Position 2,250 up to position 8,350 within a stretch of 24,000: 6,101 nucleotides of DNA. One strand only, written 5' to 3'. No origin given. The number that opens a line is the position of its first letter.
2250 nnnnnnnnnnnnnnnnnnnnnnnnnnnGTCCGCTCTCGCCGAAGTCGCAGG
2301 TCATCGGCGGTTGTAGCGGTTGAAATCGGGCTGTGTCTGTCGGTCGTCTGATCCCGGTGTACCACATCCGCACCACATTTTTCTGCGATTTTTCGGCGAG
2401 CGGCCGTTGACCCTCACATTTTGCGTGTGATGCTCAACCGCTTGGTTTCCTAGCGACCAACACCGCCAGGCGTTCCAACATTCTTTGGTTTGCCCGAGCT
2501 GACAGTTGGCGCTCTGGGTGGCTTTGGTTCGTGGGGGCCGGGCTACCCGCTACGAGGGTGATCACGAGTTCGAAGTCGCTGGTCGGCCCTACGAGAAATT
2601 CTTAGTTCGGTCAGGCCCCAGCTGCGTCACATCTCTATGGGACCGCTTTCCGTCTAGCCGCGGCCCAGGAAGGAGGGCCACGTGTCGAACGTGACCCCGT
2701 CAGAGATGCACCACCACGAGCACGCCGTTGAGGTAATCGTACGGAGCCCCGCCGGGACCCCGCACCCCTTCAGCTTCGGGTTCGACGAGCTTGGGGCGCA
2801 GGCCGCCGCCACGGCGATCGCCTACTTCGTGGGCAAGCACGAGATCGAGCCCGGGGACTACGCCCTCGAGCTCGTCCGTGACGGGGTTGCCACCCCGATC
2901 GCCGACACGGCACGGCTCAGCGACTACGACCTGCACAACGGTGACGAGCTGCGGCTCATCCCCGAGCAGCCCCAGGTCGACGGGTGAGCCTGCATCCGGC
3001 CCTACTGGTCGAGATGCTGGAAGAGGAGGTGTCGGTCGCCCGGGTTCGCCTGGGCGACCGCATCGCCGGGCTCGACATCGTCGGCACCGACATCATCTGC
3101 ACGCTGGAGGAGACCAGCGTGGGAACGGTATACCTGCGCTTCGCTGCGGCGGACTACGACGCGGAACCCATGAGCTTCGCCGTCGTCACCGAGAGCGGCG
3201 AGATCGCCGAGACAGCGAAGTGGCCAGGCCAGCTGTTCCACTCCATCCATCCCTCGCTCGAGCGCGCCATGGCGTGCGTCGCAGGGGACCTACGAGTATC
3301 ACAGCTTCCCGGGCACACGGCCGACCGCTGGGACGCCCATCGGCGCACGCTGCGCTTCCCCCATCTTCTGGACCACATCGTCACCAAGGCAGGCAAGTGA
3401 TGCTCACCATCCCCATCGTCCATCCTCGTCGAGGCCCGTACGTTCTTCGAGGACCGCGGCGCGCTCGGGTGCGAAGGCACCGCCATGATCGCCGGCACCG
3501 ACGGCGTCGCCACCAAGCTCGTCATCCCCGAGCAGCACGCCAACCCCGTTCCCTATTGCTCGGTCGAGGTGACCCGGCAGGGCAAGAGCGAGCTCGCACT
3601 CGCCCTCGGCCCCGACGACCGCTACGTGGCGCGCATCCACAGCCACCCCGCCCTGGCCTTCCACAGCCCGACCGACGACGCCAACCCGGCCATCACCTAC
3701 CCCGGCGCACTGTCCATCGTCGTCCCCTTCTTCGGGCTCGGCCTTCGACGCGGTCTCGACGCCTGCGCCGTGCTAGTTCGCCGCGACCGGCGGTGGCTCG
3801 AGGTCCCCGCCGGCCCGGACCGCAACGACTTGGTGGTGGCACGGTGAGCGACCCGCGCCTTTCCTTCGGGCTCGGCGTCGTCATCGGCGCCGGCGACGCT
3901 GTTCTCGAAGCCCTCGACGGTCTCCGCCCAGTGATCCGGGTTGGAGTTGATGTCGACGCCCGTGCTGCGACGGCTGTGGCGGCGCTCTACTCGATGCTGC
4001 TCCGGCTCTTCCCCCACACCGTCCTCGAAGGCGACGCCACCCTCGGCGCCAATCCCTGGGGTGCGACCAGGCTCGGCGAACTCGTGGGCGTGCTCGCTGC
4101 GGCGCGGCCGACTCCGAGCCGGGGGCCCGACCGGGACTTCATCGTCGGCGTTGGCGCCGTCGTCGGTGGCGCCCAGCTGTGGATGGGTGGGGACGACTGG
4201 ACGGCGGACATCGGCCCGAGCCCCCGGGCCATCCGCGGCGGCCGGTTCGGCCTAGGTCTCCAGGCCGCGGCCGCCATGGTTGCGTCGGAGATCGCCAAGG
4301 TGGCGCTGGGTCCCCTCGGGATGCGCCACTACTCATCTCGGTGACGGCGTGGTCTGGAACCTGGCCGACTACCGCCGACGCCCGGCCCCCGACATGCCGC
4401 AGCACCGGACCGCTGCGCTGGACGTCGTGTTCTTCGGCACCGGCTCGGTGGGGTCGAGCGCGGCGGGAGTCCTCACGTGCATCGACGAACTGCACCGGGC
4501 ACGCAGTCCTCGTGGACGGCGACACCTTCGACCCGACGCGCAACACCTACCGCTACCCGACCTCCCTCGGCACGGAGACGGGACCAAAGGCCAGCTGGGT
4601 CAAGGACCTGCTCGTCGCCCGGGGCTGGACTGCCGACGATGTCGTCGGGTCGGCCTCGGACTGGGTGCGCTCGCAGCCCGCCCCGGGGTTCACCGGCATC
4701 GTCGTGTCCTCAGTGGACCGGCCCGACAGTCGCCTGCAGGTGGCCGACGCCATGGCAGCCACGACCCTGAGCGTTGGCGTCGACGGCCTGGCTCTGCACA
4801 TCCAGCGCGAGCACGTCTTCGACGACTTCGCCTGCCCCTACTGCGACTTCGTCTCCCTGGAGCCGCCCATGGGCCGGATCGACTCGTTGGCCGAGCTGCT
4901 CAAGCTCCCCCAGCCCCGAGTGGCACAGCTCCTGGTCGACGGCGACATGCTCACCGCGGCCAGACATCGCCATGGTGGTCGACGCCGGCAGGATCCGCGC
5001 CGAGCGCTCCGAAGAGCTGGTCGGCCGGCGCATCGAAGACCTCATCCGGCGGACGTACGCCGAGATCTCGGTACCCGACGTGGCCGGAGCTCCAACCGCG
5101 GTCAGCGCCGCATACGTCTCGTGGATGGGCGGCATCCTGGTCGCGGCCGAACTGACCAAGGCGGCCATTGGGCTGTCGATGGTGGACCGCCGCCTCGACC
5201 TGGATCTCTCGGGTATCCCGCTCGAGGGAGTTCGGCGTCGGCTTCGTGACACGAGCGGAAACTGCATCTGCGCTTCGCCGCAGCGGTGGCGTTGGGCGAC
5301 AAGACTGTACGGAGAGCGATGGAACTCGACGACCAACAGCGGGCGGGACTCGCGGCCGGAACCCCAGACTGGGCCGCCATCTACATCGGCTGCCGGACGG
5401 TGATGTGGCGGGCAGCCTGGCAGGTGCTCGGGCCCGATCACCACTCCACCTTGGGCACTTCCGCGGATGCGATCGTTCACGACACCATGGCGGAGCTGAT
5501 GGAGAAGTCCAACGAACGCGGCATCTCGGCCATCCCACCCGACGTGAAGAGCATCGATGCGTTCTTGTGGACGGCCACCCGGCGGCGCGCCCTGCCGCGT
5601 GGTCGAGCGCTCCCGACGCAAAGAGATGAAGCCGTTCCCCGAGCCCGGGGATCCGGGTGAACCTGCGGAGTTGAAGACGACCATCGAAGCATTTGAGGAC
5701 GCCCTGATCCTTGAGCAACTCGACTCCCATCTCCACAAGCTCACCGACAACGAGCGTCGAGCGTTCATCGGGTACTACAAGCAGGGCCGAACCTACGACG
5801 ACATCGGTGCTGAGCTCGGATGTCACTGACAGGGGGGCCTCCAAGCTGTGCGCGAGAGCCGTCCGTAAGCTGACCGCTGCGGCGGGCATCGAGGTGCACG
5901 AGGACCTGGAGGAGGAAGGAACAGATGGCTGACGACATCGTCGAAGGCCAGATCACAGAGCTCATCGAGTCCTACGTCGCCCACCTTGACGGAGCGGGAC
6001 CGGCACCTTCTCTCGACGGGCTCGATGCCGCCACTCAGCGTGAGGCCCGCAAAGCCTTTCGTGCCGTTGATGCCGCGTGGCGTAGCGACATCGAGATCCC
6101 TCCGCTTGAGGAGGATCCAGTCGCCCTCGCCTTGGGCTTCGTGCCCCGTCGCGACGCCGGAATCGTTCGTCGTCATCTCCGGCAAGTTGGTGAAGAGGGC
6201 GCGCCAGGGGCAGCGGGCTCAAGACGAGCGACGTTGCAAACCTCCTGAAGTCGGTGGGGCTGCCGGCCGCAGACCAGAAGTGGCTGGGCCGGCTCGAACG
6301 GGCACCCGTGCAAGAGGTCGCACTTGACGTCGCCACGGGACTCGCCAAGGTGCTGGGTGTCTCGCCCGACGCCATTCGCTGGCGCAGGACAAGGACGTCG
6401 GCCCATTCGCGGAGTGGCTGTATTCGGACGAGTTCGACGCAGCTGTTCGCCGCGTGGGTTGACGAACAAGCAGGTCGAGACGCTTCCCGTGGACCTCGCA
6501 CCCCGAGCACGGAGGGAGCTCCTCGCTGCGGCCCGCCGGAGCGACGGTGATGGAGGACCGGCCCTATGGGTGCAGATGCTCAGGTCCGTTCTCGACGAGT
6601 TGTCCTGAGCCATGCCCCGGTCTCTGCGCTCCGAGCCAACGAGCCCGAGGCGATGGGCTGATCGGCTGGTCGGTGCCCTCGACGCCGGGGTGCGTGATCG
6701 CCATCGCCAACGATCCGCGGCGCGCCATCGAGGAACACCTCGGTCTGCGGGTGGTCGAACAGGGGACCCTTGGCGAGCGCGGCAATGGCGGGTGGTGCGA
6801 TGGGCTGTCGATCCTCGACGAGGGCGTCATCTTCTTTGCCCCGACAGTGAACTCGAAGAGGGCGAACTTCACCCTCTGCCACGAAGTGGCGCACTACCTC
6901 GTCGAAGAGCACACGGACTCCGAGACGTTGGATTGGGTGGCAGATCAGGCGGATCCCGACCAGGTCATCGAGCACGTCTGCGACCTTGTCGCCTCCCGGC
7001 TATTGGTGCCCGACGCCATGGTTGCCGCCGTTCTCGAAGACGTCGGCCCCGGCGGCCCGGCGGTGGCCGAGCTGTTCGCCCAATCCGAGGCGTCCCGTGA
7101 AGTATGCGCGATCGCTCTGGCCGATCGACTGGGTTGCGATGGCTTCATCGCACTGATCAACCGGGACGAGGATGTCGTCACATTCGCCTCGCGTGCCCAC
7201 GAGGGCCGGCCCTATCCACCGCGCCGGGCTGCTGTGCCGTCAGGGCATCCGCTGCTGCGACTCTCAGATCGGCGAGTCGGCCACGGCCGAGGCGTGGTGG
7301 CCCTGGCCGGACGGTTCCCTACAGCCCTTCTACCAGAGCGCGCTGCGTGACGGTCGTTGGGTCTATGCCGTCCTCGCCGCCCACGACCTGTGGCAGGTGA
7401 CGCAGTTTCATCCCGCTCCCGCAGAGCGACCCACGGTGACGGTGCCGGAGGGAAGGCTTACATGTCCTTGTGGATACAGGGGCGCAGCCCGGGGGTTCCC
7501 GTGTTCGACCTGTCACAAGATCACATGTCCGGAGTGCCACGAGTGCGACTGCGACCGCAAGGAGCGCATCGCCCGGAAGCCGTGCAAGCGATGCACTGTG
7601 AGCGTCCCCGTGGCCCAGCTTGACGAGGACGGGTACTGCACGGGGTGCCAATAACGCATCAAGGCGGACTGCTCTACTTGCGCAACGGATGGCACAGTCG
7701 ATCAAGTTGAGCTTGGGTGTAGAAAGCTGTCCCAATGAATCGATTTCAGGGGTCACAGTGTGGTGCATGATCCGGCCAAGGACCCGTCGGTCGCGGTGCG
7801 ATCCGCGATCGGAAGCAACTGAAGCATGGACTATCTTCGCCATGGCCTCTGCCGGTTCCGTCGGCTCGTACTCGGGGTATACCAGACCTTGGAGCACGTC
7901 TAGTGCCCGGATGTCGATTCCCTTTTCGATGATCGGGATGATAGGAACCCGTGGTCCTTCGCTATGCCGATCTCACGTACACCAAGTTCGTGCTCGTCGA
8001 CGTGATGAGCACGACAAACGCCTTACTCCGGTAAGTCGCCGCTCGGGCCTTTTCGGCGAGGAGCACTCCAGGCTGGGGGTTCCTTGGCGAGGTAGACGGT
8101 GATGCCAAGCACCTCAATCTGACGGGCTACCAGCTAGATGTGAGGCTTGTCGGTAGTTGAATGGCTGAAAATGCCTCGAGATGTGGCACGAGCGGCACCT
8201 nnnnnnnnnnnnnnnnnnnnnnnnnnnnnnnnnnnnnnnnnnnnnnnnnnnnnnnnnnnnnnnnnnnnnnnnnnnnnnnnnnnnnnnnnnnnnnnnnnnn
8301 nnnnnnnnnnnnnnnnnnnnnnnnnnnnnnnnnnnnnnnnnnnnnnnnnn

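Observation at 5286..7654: Sigma factor + XRE HTH + ImmA/IrrE peptidase welded to the 3' end of the Ubl operon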

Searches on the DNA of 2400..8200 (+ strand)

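Call 7: search_dna_similar(query=window:2400-8200:+, collection=plasmids, mode=distant, max_rows=15)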
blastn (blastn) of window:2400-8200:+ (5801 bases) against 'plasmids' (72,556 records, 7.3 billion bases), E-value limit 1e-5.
No match.

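Call 8: search_dna_similar(query=window:2400-8200:+, collection=phages, mode=distant, max_rows=15)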
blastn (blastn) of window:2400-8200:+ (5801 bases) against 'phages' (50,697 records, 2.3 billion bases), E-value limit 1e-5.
No match.
